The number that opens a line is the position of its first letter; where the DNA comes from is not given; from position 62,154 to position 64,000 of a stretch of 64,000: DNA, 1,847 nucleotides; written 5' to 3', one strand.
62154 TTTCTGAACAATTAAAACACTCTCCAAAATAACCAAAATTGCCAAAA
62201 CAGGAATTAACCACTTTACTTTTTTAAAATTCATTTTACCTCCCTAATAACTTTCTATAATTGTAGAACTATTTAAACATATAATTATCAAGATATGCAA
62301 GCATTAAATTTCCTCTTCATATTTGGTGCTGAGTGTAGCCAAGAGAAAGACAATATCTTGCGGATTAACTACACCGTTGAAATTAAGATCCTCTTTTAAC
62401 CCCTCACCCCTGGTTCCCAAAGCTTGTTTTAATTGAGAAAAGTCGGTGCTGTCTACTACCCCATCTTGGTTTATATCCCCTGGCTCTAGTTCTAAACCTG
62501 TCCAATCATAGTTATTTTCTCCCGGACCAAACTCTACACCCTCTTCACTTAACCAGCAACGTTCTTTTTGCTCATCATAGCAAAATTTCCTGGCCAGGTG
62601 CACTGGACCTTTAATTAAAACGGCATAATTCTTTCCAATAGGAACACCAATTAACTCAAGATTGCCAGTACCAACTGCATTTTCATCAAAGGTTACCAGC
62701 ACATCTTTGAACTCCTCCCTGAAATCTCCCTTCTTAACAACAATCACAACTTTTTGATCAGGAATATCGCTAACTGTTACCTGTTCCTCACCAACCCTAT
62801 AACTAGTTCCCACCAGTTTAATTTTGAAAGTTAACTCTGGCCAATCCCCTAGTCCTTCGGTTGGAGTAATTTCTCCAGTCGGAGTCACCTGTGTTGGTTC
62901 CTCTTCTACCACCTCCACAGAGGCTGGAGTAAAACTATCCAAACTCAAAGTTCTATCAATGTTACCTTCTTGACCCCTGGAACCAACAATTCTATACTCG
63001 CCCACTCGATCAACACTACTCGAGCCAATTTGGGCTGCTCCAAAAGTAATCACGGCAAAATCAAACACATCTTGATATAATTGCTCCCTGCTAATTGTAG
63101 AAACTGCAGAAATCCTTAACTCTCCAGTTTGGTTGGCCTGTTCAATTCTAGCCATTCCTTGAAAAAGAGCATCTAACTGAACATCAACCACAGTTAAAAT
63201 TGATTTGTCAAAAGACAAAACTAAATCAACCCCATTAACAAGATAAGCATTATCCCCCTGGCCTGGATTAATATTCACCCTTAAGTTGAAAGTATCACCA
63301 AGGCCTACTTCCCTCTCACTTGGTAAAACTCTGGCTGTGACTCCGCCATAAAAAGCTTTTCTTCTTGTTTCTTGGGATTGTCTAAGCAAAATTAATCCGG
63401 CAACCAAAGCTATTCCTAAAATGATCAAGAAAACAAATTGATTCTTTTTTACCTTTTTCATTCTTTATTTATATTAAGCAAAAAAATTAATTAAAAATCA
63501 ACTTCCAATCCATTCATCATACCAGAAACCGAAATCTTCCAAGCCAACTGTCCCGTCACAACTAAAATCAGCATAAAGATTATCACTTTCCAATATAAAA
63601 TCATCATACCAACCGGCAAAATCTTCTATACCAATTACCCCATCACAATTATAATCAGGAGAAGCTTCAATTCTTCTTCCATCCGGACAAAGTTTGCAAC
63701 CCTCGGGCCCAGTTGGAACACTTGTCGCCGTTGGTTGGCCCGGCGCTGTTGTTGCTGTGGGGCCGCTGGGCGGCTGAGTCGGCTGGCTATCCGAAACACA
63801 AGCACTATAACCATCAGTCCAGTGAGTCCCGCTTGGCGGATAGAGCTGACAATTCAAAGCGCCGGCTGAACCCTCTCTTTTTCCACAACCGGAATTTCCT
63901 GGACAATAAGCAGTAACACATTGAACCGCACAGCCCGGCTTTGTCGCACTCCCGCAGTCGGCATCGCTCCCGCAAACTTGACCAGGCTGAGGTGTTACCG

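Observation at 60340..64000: Five-gene cohesin/dockerin cluster, one member carrying an LPETG sortase motif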

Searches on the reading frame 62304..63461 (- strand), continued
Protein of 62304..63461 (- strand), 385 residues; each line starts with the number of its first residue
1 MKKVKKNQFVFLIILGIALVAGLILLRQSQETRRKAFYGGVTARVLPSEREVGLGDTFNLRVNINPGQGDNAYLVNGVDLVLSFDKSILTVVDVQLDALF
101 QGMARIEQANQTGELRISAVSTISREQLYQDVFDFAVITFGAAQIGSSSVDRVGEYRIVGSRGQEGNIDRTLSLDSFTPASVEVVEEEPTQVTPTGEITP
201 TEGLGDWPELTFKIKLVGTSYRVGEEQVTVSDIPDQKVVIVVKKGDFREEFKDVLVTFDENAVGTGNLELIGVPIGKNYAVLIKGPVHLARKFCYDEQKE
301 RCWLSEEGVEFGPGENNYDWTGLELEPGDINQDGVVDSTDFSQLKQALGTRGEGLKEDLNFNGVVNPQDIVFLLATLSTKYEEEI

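Call 84: search_solved_structures(query=L001:7538-9961:+, max_evalue=1, show_alignments=2)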
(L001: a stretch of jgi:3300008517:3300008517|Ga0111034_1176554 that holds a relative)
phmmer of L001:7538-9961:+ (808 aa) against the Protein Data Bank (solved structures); distinct sequences matched with E-value up to 1: 0.

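Call 87: search_solved_structures(query=A1, max_evalue=0.1)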
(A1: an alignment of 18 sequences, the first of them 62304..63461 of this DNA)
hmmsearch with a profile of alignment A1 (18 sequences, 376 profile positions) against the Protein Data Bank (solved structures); distinct sequences matched with E-value up to 0.1: 27.
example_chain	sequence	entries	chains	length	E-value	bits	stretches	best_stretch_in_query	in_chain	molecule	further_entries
1ohz_B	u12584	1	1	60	1.3e-05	27.8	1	319-364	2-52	ENDO-1,4-BETA-XYLANASE Y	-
4fl4_A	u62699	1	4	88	1.9e-05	27.2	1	318-365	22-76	Glycoside hydrolase family 9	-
2ccl_B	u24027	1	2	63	2e-05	27.1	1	318-364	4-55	ENDO-1,4-BETA-XYLANASE Y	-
8x39_A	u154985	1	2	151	2.1e-05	27.1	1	316-364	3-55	Serine protease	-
8x3a_A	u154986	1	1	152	2.2e-05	27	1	316-364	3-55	Serine protease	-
3kcp_A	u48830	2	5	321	7.3e-05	25.3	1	317-366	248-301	Cellulosomal-scaffolding protein A | Cellulosome anchoring protein cohesin region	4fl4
2y3n_B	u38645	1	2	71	8.6e-05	25.1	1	319-369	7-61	CELLULOSOMAL FAMILY-48 PROCESSIVE GLYCOSIDE HYDROLASE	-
2mte_A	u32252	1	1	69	0.00012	24.6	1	319-364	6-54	Cellulose 1,4-beta-cellobiosidase (reducing end) CelS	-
1daq_A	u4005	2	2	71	0.00013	24.5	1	319-364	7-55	ENDOGLUCANASE SS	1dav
3ul4_B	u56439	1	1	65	0.00022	23.7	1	318-364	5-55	Cellulosome enzyme, dockerin type I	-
4cj0_A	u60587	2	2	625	0.00029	23.4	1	309-365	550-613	ENDOGLUCANASE D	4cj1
1clc_A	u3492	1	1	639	0.0003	23.3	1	309-365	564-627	ENDOGLUCANASE CELD; EC: 3.2.1.4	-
2vn6_B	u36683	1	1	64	0.00032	23.2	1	319-365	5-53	ENDOGLUCANASE A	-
2vn5_B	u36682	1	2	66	0.00058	22.4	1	319-365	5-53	ENDOGLUCANASE A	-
6kg9_A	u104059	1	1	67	0.00079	21.9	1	318-370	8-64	And cellulose-binding endoglucanase family 9 CelL ortholog dockerin domain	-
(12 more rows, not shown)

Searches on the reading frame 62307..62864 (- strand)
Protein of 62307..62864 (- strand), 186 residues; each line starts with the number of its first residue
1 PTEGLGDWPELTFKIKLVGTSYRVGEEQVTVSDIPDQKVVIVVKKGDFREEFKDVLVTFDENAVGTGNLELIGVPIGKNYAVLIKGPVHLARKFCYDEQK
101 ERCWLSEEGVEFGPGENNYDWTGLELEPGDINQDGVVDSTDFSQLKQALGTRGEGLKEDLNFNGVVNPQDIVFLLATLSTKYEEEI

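Call 61: predict_structure(alignment_id=A8)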
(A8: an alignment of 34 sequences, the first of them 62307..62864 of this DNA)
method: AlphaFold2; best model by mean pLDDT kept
length: 186 residues; sequences in the alignment: 34
mean_pLDDT: 91.2   pTM: 0.86
mean pLDDT of the five models: 91.2, 90.8, 90.6, 88.9, 86.6
residues with pLDDT >= 90: 146; 70-90: 28; 50-70: 8; < 50: 4
segments of 3 or more residues with pLDDT < 50: 1-4
pLDDT, mean of each block of 10 residues (from residue 1): 65 96 89 94 96 98 97 96 96 96 90 97 95 91 95 92 92 84 67
secondary structure, 60 per line:
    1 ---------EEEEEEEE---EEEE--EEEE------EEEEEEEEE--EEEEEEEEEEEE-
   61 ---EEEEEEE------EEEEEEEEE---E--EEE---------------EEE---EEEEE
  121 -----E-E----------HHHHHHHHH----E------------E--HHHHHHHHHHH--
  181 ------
elements in order: E10-17 E21-24 E27-30 E37-45 E48-59 E64-70 E77-85 E92-94 E110-112 E116-120 H139-147 H168-178

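Call 64: fold_search(model_id=the predicted structure, library=pdb)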
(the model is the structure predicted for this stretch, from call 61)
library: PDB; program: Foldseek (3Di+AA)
matches with E <= 10: 1209; with E <= 0.001: 8
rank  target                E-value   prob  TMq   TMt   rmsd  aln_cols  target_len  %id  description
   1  2b59_B                5.7e-07  1.00  0.51  0.59   5.6       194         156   15  The type II cohesin dockerin complex (released 2005-10-11)
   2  5g5d_B                1.3e-06  1.00  0.53  0.62   5.0       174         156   16  Crystal Structure of the CohScaC2-XDocCipA type II complex from Clostridium thermocellum (released 2017-04-05)
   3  3kcp_A                4.8e-06  1.00  0.48  0.32   7.0       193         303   13  Crystal structure of interacting Clostridium thermocellum multimodular components (released 2010-02-09)
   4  4wi0_B                7.6e-06  1.00  0.49  0.57   5.4       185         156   14  Crystal structure of Coh3ScaB-XDoc_M2ScaA complex: A C-terminal interface mutant of type II Cohesin-X-Dockerin complex (released 2015-10-07)
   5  4fl4_C                8.0e-06  1.00  0.51  0.33   6.6       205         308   15  Scaffoldin conformation and dynamics revealed by a ternary complex from the Clostridium thermocellum cellulosome (released 2012-06-27)
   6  4u3s_B                1.5e-05  1.00  0.50  0.58   5.3       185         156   14  Crystal structure of Coh3ScaB-XDoc_M1ScaA complex: A N-terminal interface mutant of type II Cohesin-X-Dockerin complex (released 2015-07-29)
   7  4fl4_I                2.5e-05  1.00  0.57  0.37   6.2       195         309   15  Scaffoldin conformation and dynamics revealed by a ternary complex from the Clostridium thermocellum cellulosome (released 2012-06-27)
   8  4fl4_L                3.0e-05  1.00  0.50  0.33   6.8       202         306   13  Scaffoldin conformation and dynamics revealed by a ternary complex from the Clostridium thermocellum cellulosome (released 2012-06-27)
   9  6yoa_A                1.5e-03  0.99  0.30  0.38   7.6       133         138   11  Lig v 1 structure and the inflammatory response to the Ole e 1 protein family (released 2020-05-13)
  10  6yoa_B                4.2e-03  0.84  0.25  0.32   9.0       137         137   10  Lig v 1 structure and the inflammatory response to the Ole e 1 protein family (released 2020-05-13)
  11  4z8w                  1.3e-02  0.41  0.22  0.28   9.8       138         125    9  Crystal Structure of the Major Plantain Pollen Allergen Pla l 1 (released 2016-07-06)
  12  4yok                  1.8e-02  0.75  0.24  0.23   8.2       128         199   13  Crystal structure of a DUF3823 family protein (PARMER_04126) from Parabacteroides merdae ATCC 43184 at 1.80 A resolution (released 2015-03-25)
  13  4kkn_A                7.1e-02  0.15  0.19  0.26  13.4       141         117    6  Crystal structure of bovine CTLA-4, PSI-NYSGRC-012704 (released 2013-06-12)
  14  4gqz_A                7.6e-02  0.54  0.27  0.31   8.8       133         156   10  Crystal Structure of S.CueP (released 2013-08-14)
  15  4k4k_A                8.5e-02  0.30  0.26  0.21   8.3       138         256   14  Crystal structure of a putative cell adhesion protein (BACUNI_00621) from Bacteroides uniformis ATCC 8492 at 1.67 A re (released 2013-05-01)
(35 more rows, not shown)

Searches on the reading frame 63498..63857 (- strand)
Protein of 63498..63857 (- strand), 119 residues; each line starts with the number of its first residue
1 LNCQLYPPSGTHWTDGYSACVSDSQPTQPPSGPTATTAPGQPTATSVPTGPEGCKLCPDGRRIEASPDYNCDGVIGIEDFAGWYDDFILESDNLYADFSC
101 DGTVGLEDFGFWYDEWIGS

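Call 3: search_protein_families(library=pfam, proteins=[window:63498-63857:-], max_evalue=1)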
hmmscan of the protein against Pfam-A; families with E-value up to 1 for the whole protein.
window:63498-63857:- (119 aa): 1 family
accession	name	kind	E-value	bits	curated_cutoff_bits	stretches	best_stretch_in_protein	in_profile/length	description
PF13499.12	EF-hand_7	-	0.016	16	30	0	68-84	50-66/67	EF-hand domain pair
